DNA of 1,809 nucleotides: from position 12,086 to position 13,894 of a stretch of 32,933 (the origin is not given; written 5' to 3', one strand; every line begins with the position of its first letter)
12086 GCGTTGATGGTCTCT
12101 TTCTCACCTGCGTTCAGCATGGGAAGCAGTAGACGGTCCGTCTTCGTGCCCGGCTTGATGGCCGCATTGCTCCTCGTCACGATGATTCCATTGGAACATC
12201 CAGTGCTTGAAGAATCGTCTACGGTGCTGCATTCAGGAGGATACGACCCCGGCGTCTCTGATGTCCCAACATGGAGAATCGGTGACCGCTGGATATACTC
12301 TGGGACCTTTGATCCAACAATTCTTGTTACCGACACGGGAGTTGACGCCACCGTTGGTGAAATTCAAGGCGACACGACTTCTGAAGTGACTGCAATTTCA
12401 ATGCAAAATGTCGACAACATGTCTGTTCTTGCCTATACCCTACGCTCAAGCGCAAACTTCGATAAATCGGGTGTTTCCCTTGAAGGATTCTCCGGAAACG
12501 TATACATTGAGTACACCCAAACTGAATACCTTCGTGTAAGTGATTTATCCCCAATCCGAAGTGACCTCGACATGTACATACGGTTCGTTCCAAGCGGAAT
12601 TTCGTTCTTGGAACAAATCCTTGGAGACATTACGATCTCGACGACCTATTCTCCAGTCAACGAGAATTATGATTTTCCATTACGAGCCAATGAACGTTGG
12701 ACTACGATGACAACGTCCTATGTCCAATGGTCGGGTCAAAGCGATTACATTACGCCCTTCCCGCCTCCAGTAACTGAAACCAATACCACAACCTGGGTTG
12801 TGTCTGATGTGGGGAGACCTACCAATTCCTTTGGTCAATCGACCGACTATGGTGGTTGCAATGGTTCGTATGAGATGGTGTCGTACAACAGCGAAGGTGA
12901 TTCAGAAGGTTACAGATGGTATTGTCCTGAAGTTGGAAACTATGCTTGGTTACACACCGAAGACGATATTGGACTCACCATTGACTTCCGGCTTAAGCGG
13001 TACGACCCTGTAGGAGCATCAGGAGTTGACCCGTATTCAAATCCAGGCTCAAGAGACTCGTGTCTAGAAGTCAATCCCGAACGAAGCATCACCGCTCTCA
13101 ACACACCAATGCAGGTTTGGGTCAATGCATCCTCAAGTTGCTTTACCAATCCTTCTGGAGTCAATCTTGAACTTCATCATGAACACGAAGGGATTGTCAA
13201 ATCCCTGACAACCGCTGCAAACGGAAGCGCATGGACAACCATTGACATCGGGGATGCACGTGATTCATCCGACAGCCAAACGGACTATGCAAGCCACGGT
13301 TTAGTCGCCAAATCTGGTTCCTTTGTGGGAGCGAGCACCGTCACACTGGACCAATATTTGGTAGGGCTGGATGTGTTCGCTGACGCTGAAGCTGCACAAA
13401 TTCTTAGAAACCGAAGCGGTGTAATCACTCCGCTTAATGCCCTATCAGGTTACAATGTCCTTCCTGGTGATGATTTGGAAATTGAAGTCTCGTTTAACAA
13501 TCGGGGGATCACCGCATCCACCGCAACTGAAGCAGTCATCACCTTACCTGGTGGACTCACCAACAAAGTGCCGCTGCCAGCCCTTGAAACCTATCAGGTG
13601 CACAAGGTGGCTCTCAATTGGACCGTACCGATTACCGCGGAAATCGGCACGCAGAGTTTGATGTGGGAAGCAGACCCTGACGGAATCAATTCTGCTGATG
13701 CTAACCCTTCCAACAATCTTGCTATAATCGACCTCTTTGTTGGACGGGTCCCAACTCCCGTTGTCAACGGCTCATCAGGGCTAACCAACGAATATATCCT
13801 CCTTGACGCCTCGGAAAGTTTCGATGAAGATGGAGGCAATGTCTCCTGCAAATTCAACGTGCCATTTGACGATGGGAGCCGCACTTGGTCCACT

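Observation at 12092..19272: Tandem paralogous giant surface proteins sharing an N-terminal domain I cannot assign to any family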

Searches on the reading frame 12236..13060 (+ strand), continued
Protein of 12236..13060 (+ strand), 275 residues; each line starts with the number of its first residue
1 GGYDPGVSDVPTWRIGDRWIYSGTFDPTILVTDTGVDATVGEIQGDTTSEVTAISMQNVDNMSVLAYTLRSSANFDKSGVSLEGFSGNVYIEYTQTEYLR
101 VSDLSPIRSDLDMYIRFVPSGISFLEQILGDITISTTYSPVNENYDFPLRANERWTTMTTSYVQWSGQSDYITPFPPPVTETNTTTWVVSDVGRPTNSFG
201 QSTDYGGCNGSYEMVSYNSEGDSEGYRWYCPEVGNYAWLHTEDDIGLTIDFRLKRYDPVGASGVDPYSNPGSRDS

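Call 35: list_cluster_members(proteins=[P0183, P0186, P0192, P0204, P0211, P0234, P0264, P0289, P0294, P0301])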
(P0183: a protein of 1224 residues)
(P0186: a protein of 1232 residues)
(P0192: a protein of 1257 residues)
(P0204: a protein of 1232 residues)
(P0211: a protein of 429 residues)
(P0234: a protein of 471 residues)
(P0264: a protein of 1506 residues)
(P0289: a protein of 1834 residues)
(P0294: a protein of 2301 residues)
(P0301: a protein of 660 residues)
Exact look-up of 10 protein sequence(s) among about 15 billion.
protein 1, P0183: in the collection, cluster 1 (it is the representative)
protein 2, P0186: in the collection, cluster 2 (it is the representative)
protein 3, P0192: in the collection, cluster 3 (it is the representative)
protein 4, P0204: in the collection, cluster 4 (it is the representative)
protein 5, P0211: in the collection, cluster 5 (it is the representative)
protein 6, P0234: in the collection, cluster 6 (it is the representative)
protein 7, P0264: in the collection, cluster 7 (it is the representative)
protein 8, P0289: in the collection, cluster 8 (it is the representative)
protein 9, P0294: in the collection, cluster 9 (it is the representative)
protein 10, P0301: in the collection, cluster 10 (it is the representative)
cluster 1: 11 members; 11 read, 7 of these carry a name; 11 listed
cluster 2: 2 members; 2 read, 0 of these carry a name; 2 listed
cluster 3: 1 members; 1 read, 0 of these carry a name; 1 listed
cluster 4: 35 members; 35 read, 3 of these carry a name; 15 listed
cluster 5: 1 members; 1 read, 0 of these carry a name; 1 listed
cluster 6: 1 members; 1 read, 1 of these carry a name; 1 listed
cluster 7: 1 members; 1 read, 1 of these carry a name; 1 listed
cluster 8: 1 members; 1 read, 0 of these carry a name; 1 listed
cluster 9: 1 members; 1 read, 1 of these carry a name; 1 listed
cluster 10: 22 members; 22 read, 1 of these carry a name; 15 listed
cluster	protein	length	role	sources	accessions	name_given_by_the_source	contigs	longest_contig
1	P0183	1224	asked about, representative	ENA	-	-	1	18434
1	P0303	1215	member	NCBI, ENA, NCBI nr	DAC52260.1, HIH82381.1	MAG TPA: hypothetical protein HA340_00380 [Candidatus Thalassarchaeaceae archaeon] | MAG TPA: hypothetical protein D7H97_00365 [Candidatus Poseidoniales archaeon]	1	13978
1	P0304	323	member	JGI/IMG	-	PKD repeat protein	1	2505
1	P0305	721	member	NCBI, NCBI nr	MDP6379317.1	MAG: hypothetical protein QF885_06690, partial [Candidatus Thalassarchaeaceae archaeon] | hypothetical protein [Candidatus Thalassarchaeaceae archaeon]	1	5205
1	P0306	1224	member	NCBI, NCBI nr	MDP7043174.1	MAG: hypothetical protein QF807_04070 [Candidatus Thalassarchaeaceae archaeon] | hypothetical protein [Candidatus Thalassarchaeaceae archaeon]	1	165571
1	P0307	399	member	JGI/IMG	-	PKD repeat protein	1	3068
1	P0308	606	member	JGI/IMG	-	hypothetical protein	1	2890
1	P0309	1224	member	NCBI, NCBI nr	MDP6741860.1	MAG: hypothetical protein QF544_02200 [Candidatus Thalassarchaeaceae archaeon] | hypothetical protein [Candidatus Thalassarchaeaceae archaeon]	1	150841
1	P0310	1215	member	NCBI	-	-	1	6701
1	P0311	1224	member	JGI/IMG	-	-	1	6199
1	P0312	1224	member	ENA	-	-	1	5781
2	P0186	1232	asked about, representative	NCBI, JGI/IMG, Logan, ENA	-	-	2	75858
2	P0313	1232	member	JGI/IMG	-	-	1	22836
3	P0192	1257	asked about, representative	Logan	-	-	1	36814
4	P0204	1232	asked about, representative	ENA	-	-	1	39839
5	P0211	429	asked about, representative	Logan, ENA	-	-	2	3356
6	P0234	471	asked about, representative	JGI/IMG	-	hypothetical protein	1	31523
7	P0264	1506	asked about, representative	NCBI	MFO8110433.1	MAG: hypothetical protein R6U17_07965 [Thermoplasmata archaeon]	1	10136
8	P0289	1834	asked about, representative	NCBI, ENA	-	-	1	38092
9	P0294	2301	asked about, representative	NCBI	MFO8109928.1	MAG: hypothetical protein R6U17_05335 [Thermoplasmata archaeon]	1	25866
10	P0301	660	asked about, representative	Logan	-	-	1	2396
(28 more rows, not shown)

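Call 59: find_encoding_contigs(protein=P0306, flank=8000, max_places=2)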
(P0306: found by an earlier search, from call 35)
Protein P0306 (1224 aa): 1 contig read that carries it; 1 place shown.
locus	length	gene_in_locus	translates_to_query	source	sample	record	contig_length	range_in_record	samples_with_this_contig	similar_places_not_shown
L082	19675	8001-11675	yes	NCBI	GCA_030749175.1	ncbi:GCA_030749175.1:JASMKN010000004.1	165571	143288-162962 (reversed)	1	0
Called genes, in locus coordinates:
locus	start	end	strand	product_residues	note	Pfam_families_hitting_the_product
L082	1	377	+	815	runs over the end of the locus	PF00932:LTD, PF01979:Amidohydro_1, PF07969:Amidohydro_3, PF05375:Pacifastin_I (faint)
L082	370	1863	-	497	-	PF01406:tRNA-synt_1e, PF00133:tRNA-synt_1 (faint), PF09334:tRNA-synt_1g (weak), PF23493:CysS_C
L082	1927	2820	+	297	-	PF00106:adh_short, PF08659:KR, PF13561:adh_short_C2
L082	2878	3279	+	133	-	-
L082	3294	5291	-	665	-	PF13183:Fer4_8, PF13187:Fer4_9 (weak), PF13237:Fer4_10 (weak), PF13534:Fer4_17 (faint), PF02754:CCG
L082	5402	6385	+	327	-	PF00288:GHMP_kinases_N, PF08544:GHMP_kinases_C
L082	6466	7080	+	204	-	PF00352:TBP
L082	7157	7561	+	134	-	PF10861:DUF2784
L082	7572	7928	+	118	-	PF10861:DUF2784 (weak)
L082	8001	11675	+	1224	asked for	PF18911:PKD_4 (faint), PF00801:PKD (faint)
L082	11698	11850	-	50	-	-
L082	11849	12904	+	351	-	-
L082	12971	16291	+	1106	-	PF22352:K319L-like_PKD (faint), PF00801:PKD (faint), PF07705:CARDB (faint), PF18911:PKD_4 (faint)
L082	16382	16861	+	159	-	-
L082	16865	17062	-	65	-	-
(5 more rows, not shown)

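Call 80: find_related_loci(query=A2, collection=viral_contigs, flank=5000)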
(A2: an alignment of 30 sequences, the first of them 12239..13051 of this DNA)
Query A2 (271 aa) in viral_contigs; peptide patterns used: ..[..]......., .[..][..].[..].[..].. (x = any residue, [..] = any of these).
101 stretches matched a pattern, but none encodes a relative of the query by tblastn (E <= 1e-3).

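Call 81: list_cluster_members(proteins=[P0342, P0343, P0344, P0345, P0196, P0188, P0239, P0254, P0272, P0281])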
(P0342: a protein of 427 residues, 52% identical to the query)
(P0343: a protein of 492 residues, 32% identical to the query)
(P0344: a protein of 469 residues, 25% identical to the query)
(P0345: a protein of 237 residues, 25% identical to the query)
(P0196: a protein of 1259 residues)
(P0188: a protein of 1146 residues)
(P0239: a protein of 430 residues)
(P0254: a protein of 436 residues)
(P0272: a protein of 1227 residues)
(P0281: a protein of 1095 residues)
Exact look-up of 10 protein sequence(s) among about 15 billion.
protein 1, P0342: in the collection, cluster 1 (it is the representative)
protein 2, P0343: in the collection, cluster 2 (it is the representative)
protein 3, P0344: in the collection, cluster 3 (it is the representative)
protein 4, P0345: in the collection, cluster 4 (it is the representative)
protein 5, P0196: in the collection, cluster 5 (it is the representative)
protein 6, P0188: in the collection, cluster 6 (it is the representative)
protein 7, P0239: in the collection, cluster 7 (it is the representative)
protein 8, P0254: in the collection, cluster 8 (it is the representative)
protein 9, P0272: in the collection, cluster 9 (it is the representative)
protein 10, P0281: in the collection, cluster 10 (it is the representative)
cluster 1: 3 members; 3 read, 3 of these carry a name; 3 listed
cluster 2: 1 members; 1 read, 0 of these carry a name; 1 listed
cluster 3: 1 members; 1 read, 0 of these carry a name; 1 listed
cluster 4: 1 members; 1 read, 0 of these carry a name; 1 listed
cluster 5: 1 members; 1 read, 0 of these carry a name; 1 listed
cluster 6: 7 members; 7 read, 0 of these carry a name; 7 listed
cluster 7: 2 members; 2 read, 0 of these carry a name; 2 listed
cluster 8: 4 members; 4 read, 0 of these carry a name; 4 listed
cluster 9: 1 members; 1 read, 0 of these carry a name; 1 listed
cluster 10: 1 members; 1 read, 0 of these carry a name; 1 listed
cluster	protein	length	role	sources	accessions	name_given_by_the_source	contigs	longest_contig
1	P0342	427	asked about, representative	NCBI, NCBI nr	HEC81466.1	MAG TPA: carboxypeptidase regulatory-like domain-containing protein, partial ... | carboxypeptidase regulatory-like domain-containing protein [Thermoplasmatales archaeon]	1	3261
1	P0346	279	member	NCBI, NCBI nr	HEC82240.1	MAG TPA: PKD domain-containing protein, partial [Thermoplasmatales archaeon] | PKD domain-containing protein [Thermoplasmatales archaeon]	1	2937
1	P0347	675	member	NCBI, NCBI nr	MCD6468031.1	MAG: PKD domain-containing protein [Thermoplasmata archaeon] | PKD domain-containing protein [Thermoplasmata archaeon]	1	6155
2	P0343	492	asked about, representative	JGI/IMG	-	-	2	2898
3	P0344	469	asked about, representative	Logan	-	-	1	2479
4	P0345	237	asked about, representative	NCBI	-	-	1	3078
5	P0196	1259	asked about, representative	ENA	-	-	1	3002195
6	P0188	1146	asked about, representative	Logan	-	-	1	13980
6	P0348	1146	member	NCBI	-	-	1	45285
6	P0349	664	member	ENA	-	-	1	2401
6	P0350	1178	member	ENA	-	-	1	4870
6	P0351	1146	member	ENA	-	-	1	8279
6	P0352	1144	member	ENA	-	-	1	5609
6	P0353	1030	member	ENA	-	-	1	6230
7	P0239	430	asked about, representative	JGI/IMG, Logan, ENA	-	-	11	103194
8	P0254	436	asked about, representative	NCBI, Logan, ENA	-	-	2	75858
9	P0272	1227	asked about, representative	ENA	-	-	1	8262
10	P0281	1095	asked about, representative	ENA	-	-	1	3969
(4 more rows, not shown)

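Call 82: find_encoding_contigs(protein=P0254, flank=10000, max_places=2)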
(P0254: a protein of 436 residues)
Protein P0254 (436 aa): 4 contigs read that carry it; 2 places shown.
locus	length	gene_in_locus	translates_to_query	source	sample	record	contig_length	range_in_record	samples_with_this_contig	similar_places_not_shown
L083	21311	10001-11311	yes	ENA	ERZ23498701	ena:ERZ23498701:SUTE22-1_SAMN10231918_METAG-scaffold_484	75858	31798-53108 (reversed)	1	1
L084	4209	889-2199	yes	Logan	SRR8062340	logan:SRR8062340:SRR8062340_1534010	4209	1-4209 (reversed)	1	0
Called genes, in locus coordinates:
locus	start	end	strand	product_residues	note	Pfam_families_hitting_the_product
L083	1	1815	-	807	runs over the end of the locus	-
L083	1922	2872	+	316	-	PF25199:nSTAND_NTPase5 (weak), PF00004:AAA, PF07728:AAA_5 (weak), PF13173:AAA_14, PF13479:AAA_24 (weak), PF20720:nSTAND3 (weak), PF13177:DNA_pol3_delta2, PF08542:Rep_fac_C, +7 more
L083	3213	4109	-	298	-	-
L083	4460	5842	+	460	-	PF00710:Asparaginase, PF17763:Asparaginase_C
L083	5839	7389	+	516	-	PF01039:Carboxyl_trans, PF03255:ACCA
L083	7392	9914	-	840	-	PF17803:Cadherin_4 (faint), PF17963:Big_9 (faint)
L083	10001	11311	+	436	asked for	-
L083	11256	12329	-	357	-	-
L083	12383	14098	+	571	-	PF01268:FTHFS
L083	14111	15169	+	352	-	PF26356:Pelota_N, PF03465:eRF1_3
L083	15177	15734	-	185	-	-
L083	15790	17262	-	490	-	PF01594:AI-2E_transport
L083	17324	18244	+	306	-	PF00288:GHMP_kinases_N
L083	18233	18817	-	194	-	PF02230:Abhydrolase_2, PF03959:FSH1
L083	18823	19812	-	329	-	-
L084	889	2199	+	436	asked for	-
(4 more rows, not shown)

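Call 83: search_protein_families(library=pfam, alignment_id=A2, max_evalue=10)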
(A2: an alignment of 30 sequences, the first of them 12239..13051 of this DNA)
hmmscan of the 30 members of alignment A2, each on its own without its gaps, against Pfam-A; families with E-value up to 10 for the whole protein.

A. member 1, window:12239-13051:+ (271 aa): 0 families

B. families by the number of members that match (of 30 scanned): 15 families
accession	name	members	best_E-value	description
PF13620.12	CarboxypepD_reg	3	7.1e-06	Carboxypeptidase regulatory-like domain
PF02369.22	Big_1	3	0.00027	Bacterial Ig-like domain (group 1)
PF00553.25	CBM_2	3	0.6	Cellulose binding domain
PF20646.2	Hpf1_C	2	0.033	Hpf1 C-terminal YTTT repeat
PF20345.3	DUF6640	2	0.071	Family of unknown function (DUF6640)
PF07705.17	CARDB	1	0.0026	CARDB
PF16377.10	DUF4987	1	0.033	Domain of unknown function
PF03413.25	PepSY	1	0.12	Peptidase propeptide and YPEB domain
PF17789.7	MG4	1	0.17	Macroglobulin domain MG4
PF10976.13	DUF2790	1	0.2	Protein of unknown function (DUF2790)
PF19406.5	PKD_5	1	0.21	PKD-like domain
PF14377.11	UBM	1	0.21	Ubiquitin binding region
PF14209.11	DUF4321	1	0.22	Domain of unknown function (DUF4321)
PF13648.12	Lipocalin_4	1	0.38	Lipocalin-like domain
PF04167.18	DUF402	1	0.49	Protein of unknown function (DUF402)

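Call 88: find_encoding_contigs(protein=P0196, flank=10000, max_places=1)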
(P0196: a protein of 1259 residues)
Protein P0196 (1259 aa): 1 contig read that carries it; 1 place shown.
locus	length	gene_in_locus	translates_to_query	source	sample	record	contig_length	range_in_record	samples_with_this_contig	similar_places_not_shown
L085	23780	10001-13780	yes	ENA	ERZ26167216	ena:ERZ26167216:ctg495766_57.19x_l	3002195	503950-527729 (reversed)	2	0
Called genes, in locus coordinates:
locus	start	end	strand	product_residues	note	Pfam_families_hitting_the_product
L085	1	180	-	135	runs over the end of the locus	PF01638:HxlR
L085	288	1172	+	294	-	PF05368:NmrA, PF13460:NAD_binding_10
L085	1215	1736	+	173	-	PF00186:DHFR_1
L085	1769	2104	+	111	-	-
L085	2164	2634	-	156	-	PF00583:Acetyltransf_1, PF13673:Acetyltransf_10 (weak), PF13508:Acetyltransf_7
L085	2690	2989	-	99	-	PF05187:Fer4_ETF_QO (weak)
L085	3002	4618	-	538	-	PF01266:DAO, PF07992:Pyr_redox_2 (faint), PF21162:ETFQO_UQ-bd (weak)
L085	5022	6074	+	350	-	PF00288:GHMP_kinases_N, PF08544:GHMP_kinases_C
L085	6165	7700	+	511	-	-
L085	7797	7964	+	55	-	-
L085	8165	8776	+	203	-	PF00352:TBP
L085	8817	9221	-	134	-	PF00903:Glyoxalase, PF13669:Glyoxalase_4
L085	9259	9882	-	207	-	PF02834:LigT_PEase (weak)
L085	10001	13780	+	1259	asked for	PF17963:Big_9 (faint), PF07705:CARDB (weak), PF22352:K319L-like_PKD (faint), PF00801:PKD (weak), PF18911:PKD_4 (weak)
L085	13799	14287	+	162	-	-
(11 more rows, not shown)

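Call 89: find_encoding_contigs(protein=P0204, flank=10000, max_places=1)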
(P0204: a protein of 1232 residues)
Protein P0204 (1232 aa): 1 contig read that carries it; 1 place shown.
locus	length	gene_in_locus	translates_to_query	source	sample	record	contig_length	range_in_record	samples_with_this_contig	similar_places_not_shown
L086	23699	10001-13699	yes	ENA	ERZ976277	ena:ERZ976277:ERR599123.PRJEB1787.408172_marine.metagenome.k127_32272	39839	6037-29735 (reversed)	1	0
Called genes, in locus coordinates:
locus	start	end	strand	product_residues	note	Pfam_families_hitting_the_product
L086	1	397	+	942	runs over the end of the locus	PF00932:LTD (weak), PF07969:Amidohydro_3 (weak), PF01979:Amidohydro_1, PF05375:Pacifastin_I (weak)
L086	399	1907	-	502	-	PF01406:tRNA-synt_1e, PF01921:tRNA-synt_1f (faint), PF09334:tRNA-synt_1g, PF00133:tRNA-synt_1 (weak), PF09190:DALR_2, PF23493:CysS_C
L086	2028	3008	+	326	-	PF01073:3Beta_HSD, PF01370:Epimerase, PF02719:Polysacc_synt_2, PF04321:RmlD_sub_bind (weak), PF05368:NmrA, PF07993:NAD_binding_4, PF16363:GDP_Man_Dehyd, PF13460:NAD_binding_10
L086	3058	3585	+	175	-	-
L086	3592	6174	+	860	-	PF05641:Agenet (faint), PF11717:Tudor-knot (faint)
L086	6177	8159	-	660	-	PF12797:Fer4_2 (faint), PF13183:Fer4_8, PF13187:Fer4_9 (weak), PF13237:Fer4_10, PF13534:Fer4_17 (faint), PF02754:CCG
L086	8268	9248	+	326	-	PF22700:MVD-like_N (weak), PF00288:GHMP_kinases_N, PF08544:GHMP_kinases_C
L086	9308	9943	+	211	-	PF00352:TBP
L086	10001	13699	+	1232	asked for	PF00801:PKD (faint), PF18911:PKD_4 (faint), PF22352:K319L-like_PKD (faint)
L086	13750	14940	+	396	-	PF00070:Pyr_redox (faint), PF00890:FAD_binding_2 (faint), PF01266:DAO (faint), PF03486:HI0933_like (faint), PF07992:Pyr_redox_2, PF13738:Pyr_redox_3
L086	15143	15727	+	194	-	-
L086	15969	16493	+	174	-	-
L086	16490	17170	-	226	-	PF02545:Maf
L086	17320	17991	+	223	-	PF06745:ATPase, PF13481:AAA_25 (weak), PF23442:DUF7125 (faint)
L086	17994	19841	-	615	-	PF13522:GATase_6, PF13537:GATase_7, PF01380:SIS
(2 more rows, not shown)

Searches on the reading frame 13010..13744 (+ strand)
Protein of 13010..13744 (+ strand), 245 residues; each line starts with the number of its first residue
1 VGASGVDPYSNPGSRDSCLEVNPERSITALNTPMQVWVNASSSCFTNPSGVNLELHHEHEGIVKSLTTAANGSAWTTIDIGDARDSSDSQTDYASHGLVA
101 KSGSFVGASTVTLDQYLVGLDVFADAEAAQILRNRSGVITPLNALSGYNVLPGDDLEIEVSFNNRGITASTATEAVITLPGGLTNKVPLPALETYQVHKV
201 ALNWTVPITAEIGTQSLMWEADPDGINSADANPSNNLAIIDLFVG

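Call 56: search_protein_families(library=pfam, proteins=[window:13010-13744:+], max_evalue=10)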
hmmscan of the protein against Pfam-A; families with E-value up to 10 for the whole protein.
seq(245 aa): 1 family
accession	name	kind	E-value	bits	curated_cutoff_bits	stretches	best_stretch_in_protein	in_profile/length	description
PF07705.17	CARDB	-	2.5e-05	24.8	22.7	1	144-226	9-88/101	CARDB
